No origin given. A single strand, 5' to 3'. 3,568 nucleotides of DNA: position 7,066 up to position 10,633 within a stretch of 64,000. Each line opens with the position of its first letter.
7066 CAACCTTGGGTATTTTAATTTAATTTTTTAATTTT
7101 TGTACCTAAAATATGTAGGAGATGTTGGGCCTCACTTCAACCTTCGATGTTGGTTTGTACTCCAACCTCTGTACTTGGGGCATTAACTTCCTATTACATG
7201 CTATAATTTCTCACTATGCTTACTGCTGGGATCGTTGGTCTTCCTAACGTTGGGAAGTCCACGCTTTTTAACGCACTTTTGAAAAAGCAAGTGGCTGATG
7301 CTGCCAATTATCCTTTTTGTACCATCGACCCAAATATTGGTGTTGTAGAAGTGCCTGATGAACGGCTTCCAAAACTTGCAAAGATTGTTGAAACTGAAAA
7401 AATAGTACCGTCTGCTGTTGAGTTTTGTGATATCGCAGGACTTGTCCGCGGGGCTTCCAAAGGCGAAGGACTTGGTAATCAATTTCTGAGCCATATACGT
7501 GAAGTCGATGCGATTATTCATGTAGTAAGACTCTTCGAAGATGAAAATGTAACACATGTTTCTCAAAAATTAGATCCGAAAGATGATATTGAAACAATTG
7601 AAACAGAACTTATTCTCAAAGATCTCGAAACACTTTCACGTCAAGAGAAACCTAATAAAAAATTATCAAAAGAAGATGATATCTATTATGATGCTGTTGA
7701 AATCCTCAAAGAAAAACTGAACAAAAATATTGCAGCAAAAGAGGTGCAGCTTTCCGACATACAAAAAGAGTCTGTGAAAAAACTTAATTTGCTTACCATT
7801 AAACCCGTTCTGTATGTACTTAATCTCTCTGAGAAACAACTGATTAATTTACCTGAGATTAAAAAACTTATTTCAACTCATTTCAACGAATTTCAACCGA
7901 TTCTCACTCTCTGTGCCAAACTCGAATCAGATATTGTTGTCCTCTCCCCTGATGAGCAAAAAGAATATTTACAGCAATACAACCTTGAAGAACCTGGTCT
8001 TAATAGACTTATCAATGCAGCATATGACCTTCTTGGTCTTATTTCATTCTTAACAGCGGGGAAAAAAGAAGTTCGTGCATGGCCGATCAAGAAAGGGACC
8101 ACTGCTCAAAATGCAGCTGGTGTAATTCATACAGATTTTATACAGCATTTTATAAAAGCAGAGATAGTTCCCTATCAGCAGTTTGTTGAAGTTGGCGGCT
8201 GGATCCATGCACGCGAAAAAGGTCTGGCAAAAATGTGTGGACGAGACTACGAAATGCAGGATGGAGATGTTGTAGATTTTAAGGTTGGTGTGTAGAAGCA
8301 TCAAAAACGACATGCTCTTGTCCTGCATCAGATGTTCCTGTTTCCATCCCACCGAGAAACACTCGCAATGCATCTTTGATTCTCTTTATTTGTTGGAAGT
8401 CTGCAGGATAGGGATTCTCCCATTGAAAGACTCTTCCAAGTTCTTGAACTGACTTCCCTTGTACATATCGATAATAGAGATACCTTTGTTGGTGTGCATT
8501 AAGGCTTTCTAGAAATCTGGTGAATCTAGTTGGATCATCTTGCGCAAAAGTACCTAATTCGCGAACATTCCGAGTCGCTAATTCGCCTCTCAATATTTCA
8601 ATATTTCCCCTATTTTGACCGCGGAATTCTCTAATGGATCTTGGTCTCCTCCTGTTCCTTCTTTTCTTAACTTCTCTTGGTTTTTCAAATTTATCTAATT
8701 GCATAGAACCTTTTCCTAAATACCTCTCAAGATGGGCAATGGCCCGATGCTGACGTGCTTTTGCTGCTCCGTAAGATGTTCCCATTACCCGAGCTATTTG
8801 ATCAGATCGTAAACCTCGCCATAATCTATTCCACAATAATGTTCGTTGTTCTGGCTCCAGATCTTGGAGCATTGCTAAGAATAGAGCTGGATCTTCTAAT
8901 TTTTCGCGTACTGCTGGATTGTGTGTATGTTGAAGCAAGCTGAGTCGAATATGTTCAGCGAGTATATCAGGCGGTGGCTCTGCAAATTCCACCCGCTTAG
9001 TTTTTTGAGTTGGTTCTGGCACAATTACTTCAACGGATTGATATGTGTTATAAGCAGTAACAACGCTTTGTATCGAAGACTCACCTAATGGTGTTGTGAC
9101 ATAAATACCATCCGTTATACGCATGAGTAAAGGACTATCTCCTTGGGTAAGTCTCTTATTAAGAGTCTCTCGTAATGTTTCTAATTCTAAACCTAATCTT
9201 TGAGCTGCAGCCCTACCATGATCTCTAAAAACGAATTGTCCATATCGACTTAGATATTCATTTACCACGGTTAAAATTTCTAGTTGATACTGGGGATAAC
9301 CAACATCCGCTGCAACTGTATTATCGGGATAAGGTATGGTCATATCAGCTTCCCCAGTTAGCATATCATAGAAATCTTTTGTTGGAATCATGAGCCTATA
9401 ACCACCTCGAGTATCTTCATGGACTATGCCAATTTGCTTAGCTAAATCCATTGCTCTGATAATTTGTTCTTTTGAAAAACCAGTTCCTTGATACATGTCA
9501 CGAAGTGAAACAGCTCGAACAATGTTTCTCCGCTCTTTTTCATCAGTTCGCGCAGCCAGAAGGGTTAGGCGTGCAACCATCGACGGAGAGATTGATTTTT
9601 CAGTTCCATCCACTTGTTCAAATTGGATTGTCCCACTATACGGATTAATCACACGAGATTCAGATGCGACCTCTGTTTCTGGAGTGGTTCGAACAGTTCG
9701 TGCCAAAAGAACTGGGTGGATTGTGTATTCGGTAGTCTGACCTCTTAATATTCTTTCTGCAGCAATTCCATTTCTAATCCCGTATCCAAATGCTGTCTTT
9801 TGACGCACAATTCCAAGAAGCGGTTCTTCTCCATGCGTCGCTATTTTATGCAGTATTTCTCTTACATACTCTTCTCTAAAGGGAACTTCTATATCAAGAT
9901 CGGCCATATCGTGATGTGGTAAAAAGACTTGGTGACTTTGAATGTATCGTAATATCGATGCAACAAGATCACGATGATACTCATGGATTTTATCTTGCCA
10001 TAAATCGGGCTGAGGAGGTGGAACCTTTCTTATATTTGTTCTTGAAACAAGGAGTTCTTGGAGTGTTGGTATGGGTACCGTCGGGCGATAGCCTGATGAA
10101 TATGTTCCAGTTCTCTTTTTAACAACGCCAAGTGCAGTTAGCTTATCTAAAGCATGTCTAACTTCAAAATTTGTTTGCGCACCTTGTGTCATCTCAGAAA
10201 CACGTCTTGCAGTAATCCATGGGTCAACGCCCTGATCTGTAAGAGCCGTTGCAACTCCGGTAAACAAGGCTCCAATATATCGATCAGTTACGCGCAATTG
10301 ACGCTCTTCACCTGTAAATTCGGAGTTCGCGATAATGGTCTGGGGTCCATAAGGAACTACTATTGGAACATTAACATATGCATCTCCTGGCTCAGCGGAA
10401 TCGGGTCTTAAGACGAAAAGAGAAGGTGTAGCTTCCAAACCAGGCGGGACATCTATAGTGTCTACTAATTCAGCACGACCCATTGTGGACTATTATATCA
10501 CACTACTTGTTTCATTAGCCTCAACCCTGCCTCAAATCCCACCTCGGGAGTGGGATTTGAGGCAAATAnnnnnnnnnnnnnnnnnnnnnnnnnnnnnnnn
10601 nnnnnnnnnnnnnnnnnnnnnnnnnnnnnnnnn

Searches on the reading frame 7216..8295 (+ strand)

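Call 9: search_protein_families(library=pfam, proteins=[window:7216-8295:+], max_evalue=0.001)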
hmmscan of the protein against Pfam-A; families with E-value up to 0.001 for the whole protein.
window:7216-8295:+ (359 aa): 4 families
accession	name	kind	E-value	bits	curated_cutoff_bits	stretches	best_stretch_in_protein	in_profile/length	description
PF06071.19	YchF-GTPase_C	-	7.8e-32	109.7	27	1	275-357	1-83/84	Protein of unknown function (DUF933)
PF01926.29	MMR_HSR1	-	1.3e-24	86.9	21.9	1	4-119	2-96/113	50S ribosome-binding GTPase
PF02421.24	FeoB_N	-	6.7e-07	29.4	27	1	5-48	4-46/156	Ferrous iron transport protein B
PF02824.27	TGS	-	0.00013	22.4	22.2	1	291-354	13-57/60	TGS domain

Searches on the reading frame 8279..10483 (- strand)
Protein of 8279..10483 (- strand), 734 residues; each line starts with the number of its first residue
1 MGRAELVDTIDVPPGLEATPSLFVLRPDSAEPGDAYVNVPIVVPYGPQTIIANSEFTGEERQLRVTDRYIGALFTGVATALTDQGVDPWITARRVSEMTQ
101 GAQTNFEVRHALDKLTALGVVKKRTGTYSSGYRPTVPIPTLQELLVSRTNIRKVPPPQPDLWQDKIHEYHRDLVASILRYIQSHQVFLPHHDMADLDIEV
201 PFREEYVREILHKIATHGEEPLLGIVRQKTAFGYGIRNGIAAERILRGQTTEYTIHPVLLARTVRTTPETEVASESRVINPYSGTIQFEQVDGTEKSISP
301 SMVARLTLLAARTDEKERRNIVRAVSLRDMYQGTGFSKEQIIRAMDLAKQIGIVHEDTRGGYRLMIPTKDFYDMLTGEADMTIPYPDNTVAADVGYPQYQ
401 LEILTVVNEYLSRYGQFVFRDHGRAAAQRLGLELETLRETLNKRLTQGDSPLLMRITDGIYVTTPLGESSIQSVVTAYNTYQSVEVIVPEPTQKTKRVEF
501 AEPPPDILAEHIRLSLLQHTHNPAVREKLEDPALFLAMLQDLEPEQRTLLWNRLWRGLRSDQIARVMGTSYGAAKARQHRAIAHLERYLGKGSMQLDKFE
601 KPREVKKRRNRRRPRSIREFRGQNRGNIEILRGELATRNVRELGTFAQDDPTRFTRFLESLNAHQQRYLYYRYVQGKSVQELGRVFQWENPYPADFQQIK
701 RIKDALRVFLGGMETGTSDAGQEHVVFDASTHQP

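Call 8: search_protein_families(library=pfam, proteins=[window:8279-10483:-], max_evalue=0.001)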
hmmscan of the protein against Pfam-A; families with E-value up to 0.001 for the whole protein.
window:8279-10483:- (734 aa): 2 families
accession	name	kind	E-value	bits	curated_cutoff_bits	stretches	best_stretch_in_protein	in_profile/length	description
PF08281.18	Sigma70_r4_2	-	9.2e-11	41.7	25.7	1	535-585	4-54/54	Sigma-70, region 4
PF04545.22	Sigma70_r4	-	3e-08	33.5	24.1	1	539-585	2-48/50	Sigma-70, region 4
